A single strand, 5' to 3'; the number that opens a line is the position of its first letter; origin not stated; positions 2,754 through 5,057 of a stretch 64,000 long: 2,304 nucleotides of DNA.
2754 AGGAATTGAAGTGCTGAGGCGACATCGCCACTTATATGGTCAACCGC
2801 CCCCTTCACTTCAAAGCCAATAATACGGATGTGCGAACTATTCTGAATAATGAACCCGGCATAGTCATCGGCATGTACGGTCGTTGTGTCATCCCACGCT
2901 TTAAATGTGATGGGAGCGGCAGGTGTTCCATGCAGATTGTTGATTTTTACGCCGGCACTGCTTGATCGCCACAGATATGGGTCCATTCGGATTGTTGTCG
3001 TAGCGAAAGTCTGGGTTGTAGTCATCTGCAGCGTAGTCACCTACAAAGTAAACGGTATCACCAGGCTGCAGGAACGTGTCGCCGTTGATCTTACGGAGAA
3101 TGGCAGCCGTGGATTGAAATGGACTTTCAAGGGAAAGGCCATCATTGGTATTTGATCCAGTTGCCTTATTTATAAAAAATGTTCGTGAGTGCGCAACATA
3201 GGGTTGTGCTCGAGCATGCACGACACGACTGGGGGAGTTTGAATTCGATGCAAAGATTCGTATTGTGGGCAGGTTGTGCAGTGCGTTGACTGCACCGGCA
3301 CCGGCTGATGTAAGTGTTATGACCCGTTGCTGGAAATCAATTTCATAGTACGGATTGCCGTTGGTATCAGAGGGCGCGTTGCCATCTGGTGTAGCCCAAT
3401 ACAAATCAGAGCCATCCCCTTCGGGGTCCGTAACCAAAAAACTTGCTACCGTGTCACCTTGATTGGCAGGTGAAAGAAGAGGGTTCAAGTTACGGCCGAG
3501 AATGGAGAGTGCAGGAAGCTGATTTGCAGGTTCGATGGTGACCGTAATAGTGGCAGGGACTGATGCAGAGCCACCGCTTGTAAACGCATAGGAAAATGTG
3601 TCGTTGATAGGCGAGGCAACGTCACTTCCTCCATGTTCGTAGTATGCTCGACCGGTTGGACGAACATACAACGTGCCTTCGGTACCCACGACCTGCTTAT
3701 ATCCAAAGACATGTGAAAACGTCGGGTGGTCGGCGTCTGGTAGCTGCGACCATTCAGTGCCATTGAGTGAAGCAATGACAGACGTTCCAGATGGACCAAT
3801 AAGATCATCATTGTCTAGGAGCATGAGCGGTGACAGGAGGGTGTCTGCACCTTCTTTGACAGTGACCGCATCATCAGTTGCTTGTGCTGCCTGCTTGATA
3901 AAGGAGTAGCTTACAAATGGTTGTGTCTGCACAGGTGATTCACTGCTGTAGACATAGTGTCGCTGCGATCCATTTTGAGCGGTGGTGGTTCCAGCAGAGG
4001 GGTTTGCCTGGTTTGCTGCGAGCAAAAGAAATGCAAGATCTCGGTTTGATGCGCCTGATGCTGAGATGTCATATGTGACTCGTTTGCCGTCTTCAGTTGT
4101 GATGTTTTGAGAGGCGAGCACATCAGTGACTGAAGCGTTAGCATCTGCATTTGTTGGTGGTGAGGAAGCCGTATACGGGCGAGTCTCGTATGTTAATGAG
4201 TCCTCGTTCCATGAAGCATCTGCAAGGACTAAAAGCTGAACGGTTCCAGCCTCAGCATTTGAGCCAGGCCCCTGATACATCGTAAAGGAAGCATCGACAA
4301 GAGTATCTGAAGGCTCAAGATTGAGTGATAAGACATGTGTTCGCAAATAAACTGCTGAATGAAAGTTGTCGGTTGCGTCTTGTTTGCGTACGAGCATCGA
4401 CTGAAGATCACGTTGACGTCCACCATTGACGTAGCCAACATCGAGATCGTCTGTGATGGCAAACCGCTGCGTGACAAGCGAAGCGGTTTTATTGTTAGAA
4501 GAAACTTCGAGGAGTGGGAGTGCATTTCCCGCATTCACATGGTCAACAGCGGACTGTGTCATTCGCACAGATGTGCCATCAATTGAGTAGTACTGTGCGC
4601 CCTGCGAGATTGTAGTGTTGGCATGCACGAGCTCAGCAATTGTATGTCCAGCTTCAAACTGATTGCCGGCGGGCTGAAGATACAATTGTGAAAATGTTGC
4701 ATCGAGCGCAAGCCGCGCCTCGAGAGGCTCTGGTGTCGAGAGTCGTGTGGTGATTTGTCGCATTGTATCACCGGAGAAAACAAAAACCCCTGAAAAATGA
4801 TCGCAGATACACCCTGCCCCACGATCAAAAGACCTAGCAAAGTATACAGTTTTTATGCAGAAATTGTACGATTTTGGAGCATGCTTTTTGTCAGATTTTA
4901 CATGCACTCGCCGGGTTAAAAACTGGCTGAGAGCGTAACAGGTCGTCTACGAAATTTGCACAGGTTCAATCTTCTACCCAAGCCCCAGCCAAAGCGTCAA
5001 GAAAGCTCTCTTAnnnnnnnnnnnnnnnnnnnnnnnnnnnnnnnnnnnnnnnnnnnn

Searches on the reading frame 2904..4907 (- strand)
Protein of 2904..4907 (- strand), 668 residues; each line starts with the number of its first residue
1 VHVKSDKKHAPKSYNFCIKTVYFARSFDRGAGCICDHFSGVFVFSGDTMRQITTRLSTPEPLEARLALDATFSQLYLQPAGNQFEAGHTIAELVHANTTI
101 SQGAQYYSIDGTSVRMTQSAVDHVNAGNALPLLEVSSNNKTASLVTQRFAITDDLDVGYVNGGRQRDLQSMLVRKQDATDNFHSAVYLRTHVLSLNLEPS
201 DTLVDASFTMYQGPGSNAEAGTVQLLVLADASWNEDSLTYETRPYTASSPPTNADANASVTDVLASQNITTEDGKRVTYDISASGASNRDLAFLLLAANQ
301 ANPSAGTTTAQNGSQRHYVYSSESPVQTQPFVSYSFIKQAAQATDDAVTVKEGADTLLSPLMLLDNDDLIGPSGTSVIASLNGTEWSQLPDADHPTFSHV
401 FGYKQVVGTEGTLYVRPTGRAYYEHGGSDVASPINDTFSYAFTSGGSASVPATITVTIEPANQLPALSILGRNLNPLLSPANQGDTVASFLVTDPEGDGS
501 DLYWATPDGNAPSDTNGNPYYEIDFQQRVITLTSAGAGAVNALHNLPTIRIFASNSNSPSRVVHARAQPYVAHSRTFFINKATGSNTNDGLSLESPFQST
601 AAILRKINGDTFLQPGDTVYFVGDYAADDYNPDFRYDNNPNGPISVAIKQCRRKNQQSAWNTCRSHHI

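Call 10: search_protein_families(library=pfam, proteins=[window:2904-4907:-], max_evalue=0.1)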
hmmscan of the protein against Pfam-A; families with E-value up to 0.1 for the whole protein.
window:2904-4907:- (668 aa): 1 family
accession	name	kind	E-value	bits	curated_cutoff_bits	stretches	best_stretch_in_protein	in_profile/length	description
PF24517.2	CBM96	-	0.0018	18.6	26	1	175-257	32-109/164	Carbohydrate-binding module family 96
